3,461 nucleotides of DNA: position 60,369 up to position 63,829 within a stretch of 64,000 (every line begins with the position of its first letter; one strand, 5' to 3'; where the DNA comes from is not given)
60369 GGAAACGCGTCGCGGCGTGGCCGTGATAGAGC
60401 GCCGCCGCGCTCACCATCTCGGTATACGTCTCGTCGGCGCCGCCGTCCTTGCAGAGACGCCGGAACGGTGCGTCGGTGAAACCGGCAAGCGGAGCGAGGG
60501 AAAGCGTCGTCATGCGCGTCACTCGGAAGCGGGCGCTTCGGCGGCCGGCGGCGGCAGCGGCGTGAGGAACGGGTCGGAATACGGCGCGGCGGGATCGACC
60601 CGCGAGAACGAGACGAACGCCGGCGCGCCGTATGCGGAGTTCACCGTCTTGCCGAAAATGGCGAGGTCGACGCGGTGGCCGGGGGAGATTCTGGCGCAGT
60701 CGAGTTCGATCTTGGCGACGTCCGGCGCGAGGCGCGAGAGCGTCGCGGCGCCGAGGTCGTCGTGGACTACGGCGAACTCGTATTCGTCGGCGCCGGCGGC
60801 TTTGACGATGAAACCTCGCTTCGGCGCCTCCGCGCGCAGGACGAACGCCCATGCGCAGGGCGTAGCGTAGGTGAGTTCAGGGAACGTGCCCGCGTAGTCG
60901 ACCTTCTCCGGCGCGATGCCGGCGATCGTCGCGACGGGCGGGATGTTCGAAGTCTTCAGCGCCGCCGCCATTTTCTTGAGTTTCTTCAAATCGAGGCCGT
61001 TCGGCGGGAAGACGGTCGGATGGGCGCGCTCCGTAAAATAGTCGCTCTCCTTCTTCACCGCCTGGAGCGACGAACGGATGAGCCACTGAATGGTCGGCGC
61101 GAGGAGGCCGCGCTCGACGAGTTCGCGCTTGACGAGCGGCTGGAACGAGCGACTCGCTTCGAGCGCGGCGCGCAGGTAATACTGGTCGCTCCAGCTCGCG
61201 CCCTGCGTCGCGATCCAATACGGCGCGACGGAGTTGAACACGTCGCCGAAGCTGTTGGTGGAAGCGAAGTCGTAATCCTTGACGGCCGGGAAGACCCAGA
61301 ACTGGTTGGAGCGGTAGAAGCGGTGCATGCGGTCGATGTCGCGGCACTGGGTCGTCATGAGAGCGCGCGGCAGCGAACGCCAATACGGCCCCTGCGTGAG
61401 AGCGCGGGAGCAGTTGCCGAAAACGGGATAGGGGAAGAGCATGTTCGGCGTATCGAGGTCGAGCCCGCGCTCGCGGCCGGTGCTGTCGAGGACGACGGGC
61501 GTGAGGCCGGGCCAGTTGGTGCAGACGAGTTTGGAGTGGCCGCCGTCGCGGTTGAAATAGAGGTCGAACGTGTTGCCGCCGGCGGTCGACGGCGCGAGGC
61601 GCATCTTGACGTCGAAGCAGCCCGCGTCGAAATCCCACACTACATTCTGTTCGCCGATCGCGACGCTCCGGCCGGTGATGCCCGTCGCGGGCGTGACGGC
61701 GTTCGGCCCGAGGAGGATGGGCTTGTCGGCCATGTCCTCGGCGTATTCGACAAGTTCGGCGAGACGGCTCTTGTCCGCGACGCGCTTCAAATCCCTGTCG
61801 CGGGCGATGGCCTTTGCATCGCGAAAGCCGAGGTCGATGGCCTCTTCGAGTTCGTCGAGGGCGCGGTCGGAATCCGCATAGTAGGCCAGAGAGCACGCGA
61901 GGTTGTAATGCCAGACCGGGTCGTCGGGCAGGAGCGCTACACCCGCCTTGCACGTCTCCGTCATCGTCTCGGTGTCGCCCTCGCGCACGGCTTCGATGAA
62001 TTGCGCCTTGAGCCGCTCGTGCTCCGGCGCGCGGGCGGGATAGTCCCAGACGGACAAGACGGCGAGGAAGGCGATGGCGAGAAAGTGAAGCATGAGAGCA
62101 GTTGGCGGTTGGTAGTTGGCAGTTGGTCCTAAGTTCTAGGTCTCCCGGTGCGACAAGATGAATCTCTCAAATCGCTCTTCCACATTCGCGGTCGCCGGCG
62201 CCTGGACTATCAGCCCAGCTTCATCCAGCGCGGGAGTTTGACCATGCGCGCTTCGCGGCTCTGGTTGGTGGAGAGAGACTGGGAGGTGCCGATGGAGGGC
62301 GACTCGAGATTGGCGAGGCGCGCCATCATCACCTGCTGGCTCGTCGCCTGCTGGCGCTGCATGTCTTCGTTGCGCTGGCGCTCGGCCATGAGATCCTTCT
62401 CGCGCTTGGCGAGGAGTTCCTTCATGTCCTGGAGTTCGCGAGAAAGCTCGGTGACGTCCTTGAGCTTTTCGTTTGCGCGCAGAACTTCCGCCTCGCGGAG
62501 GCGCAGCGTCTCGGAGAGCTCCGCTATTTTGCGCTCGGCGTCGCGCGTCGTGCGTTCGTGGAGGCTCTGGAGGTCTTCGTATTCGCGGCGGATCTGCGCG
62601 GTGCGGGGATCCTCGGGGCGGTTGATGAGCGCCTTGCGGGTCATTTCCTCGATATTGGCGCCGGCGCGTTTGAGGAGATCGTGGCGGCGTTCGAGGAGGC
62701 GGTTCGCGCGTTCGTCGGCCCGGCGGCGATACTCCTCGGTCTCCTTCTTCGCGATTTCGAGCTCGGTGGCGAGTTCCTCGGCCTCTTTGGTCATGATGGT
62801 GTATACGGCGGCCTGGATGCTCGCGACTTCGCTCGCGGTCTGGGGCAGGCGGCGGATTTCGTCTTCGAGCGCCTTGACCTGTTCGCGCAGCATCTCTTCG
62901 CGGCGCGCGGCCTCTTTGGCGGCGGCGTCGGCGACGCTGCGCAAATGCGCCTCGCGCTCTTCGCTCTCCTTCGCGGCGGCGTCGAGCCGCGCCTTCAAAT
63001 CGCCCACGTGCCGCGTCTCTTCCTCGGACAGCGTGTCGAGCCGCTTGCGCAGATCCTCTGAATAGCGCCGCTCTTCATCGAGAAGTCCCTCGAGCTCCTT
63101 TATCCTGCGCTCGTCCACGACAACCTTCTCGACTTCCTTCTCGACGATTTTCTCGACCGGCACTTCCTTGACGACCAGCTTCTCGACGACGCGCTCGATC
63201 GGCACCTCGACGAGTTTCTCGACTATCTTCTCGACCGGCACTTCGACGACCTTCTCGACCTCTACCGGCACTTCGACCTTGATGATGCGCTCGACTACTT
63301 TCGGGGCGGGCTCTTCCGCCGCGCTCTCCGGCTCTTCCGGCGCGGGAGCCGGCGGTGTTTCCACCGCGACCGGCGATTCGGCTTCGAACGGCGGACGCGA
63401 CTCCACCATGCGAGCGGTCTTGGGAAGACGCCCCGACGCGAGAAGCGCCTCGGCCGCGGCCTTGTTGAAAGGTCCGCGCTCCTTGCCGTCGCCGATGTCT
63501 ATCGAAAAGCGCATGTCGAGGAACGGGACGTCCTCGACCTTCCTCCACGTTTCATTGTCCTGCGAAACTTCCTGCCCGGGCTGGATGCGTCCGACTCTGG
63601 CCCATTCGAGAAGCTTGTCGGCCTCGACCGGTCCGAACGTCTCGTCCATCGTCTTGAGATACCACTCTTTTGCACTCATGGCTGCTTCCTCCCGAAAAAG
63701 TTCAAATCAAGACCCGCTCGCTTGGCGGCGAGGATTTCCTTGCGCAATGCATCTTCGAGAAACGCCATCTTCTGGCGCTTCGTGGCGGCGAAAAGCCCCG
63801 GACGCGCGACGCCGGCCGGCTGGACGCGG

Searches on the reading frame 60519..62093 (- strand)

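Call 101: search_protein_families(library=ncbifam, proteins=[window:60519-62093:-], max_evalue=0.001)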
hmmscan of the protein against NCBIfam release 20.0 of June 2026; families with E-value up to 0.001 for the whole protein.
window:60519-62093:- (524 aa): 1 family
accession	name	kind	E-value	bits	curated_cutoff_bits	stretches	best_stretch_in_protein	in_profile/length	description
NF047558.1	TPR_END_plus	domain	3.8e-09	36.4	32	1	62-115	2-55/56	TPR end-of-group domain-containing protein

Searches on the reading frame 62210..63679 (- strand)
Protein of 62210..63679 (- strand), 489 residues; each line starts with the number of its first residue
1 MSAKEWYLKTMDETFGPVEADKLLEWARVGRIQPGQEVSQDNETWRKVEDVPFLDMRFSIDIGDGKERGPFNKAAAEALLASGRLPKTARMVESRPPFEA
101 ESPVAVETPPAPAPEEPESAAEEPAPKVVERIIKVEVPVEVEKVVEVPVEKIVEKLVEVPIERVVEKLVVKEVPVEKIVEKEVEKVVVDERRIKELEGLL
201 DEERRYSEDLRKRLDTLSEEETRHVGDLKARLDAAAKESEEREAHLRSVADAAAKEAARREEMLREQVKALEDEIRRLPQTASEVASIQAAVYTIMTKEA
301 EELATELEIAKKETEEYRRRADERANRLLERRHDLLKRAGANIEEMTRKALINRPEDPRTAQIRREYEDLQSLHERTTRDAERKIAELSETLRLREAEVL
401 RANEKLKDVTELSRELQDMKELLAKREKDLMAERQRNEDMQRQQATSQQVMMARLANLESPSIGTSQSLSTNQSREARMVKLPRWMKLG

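Call 101: search_protein_families(library=ncbifam, proteins=[window:62210-63679:-], max_evalue=0.001)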
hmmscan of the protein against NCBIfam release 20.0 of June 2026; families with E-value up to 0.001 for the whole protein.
window:62210-63679:- (489 aa): 1 family
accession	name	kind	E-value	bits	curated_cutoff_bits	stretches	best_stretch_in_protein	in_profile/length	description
NF045560.1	aroma_sacti_dom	domain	4.4e-05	23.6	30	1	207-239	17-49/52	aroma-sacti cluster domain-containing protein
